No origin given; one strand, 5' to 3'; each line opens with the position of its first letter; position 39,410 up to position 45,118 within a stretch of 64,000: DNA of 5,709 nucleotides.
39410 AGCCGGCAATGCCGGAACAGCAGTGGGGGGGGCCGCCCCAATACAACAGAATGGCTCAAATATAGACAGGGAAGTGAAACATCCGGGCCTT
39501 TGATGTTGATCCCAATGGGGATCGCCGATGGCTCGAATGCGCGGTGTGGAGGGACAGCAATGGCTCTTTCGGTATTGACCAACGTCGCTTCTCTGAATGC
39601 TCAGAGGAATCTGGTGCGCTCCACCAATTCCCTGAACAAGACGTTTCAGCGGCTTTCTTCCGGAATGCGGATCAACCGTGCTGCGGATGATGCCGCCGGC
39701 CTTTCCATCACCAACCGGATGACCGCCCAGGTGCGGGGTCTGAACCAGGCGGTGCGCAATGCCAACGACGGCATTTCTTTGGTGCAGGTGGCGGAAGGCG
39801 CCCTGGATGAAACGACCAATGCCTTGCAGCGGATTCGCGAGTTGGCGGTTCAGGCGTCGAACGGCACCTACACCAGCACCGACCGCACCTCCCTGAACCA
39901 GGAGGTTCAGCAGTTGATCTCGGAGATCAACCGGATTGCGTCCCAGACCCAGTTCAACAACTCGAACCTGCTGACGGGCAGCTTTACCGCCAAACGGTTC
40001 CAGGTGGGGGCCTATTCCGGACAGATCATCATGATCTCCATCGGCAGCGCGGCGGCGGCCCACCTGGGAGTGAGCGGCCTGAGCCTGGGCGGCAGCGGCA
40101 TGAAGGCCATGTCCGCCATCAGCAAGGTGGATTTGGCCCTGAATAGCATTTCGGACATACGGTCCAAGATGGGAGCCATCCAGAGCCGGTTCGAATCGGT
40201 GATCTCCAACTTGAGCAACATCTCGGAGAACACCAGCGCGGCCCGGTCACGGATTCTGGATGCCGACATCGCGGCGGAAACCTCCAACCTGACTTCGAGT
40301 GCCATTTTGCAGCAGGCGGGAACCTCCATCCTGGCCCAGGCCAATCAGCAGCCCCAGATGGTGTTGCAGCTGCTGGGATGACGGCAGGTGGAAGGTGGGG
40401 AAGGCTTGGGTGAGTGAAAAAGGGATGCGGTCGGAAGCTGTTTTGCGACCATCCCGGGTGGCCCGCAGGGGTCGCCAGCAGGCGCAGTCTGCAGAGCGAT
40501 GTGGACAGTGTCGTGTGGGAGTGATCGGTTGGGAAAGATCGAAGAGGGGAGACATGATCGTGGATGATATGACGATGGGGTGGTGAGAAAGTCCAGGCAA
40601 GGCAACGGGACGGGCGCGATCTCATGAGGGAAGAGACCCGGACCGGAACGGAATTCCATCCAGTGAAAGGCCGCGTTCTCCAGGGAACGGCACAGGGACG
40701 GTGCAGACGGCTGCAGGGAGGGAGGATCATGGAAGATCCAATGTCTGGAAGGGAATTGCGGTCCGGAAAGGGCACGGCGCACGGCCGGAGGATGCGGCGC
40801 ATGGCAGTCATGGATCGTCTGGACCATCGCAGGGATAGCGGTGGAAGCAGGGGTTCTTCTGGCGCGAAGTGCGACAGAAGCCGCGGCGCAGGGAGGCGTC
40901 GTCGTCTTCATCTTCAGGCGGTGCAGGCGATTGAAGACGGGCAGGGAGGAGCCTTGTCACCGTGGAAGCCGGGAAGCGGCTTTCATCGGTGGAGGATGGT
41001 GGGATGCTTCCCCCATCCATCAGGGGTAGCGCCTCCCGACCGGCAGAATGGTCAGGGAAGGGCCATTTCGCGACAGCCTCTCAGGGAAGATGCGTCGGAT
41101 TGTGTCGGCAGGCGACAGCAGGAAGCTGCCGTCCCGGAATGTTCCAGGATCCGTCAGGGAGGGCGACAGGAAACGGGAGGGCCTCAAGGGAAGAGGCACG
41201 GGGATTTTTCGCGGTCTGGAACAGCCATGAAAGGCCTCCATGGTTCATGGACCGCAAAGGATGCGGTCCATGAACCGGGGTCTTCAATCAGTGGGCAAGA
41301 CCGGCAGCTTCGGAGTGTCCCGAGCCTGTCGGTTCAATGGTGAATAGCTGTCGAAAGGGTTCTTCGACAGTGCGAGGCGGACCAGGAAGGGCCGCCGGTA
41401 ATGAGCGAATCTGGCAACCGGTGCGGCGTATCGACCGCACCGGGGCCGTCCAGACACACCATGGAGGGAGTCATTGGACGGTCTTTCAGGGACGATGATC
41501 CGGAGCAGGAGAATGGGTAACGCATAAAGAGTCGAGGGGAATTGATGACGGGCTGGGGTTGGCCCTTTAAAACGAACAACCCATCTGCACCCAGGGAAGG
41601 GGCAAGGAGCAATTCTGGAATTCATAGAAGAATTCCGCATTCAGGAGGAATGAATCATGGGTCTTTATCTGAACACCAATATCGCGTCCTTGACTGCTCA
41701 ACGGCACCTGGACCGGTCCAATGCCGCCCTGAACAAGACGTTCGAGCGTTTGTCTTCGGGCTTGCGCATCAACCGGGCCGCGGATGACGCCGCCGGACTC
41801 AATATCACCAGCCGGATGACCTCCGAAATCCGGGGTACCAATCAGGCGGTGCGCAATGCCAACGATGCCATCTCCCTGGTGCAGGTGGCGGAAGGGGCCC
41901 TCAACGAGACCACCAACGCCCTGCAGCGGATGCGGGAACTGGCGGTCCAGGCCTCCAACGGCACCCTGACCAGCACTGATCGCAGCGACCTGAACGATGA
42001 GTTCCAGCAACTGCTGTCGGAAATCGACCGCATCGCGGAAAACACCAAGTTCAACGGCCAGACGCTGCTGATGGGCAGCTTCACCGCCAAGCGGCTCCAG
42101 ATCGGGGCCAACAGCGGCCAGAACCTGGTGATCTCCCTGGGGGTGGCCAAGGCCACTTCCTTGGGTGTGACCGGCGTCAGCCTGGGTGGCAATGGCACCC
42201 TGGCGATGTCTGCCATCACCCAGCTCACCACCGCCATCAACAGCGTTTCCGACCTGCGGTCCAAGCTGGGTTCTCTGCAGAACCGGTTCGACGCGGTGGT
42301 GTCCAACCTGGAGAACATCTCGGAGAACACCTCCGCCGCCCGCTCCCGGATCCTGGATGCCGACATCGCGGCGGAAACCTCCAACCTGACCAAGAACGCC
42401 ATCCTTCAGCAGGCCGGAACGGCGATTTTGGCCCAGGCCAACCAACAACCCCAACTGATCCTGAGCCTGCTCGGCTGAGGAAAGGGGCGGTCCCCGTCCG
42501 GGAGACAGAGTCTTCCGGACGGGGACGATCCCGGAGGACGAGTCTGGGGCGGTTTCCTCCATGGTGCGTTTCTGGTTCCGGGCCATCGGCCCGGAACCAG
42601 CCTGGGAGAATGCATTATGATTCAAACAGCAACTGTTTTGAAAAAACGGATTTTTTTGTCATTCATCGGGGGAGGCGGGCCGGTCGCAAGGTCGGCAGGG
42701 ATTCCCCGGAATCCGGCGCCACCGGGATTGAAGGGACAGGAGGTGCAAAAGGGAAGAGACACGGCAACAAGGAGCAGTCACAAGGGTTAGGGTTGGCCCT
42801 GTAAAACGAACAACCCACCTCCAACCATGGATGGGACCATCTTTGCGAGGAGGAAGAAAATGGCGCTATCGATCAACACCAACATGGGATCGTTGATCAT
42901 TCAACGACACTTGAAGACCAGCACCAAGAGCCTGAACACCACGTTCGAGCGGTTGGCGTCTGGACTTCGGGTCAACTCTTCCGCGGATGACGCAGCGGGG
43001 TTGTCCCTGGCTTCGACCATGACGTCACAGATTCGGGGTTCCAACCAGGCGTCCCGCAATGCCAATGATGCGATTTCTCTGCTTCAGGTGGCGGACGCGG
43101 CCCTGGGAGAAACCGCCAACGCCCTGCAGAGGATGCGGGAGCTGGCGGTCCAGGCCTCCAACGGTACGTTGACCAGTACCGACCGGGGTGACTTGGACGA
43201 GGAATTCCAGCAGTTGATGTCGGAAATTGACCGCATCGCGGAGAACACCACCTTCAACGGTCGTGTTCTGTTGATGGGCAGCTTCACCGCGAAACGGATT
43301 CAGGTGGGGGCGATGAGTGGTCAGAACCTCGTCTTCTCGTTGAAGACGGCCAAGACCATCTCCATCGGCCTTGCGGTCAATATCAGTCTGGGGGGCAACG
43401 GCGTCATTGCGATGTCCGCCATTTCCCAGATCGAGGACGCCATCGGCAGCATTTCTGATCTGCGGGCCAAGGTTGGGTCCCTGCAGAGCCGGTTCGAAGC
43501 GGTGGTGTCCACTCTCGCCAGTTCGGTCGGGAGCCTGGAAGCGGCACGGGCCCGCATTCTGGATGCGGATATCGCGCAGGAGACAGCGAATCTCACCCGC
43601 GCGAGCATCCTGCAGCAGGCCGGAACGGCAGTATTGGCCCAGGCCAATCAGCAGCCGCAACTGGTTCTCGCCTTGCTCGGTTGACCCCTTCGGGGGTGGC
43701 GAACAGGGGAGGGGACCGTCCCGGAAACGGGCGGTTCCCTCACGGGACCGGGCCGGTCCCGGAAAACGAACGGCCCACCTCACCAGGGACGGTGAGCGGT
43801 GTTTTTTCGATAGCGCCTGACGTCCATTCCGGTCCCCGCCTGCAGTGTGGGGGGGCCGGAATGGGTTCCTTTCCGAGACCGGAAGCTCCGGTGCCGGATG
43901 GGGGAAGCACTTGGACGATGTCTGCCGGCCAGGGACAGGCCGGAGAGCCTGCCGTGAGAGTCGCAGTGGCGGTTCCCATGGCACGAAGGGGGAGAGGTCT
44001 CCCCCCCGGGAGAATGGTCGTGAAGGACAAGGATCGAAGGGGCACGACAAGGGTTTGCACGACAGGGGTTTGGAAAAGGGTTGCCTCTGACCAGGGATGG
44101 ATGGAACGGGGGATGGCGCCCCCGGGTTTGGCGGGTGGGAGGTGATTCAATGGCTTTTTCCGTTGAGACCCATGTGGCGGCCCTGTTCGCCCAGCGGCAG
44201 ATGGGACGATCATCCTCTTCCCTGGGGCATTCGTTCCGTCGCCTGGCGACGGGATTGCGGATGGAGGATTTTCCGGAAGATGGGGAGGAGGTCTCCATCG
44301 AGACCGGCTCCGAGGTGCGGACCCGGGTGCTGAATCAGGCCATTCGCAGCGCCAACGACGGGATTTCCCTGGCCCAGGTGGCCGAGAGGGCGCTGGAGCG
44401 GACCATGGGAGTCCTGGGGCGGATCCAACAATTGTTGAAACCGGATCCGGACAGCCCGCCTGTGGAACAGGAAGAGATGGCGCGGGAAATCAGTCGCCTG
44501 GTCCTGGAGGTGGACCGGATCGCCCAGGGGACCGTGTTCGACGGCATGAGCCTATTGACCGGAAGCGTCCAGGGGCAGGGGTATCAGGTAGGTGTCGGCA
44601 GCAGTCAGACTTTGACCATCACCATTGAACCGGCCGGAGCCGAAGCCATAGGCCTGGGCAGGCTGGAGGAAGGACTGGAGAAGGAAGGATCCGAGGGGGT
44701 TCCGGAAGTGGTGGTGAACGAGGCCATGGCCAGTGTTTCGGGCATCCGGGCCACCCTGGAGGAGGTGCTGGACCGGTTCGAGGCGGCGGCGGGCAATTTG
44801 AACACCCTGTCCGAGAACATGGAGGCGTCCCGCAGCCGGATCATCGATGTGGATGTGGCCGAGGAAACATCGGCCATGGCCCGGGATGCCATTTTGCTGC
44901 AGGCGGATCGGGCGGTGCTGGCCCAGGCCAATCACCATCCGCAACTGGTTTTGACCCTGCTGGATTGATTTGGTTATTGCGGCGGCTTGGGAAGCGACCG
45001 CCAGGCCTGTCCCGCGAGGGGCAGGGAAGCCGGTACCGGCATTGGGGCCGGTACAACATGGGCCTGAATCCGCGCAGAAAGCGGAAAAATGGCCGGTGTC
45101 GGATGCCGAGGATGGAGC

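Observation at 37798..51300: Conserved ~50-nt box (hairpin + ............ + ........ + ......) upstream of five flagellin paralogs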

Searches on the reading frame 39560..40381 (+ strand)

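Call 52: search_protein_families(library=pfam, max_evalue=0.1, proteins=[window:39560-40381:+])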
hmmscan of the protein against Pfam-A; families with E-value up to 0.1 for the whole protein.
window:39560-40381:+ (273 aa): 3 families
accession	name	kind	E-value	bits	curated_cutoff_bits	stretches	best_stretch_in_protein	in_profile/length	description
PF00669.25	Flagellin_N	-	1.5e-49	168.1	26.6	1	5-143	1-139/139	Bacterial flagellin N-terminal helical region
PF00700.27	Flagellin_C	-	8.9e-26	90.5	23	1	187-272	1-86/86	Bacterial flagellin C-terminal helical region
PF07361.16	Cytochrom_B562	-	0.057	14.5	30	0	82-134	22-79/102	Cytochrome b562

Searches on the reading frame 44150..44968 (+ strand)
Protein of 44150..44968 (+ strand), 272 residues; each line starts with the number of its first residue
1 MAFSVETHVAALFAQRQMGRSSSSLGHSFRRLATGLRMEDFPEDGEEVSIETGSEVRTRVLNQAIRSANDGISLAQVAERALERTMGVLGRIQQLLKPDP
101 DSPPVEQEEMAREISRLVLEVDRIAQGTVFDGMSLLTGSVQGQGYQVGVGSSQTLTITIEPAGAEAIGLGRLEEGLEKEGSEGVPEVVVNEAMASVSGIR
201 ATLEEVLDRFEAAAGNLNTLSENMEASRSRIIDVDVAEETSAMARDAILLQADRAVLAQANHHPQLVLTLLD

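Call 52: search_protein_families(library=pfam, max_evalue=0.1, proteins=[window:44150-44968:+])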
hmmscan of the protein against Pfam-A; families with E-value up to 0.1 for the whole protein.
window:44150-44968:+ (272 aa): 4 families
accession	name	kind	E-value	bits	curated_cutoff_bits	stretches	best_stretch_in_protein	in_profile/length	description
PF00669.25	Flagellin_N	-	9.8e-18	65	26.6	1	5-139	1-137/139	Bacterial flagellin N-terminal helical region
PF00700.27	Flagellin_C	-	3.9e-17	62.8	23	1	189-271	4-86/86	Bacterial flagellin C-terminal helical region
PF13643.11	DUF4145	-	0.043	14.3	23.1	0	190-238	9-56/88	Domain of unknown function (DUF4145)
PF18288.6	FAA_hydro_N_2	-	0.052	14.4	25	0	191-243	23-76/78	Fumarylacetoacetase N-terminal domain 2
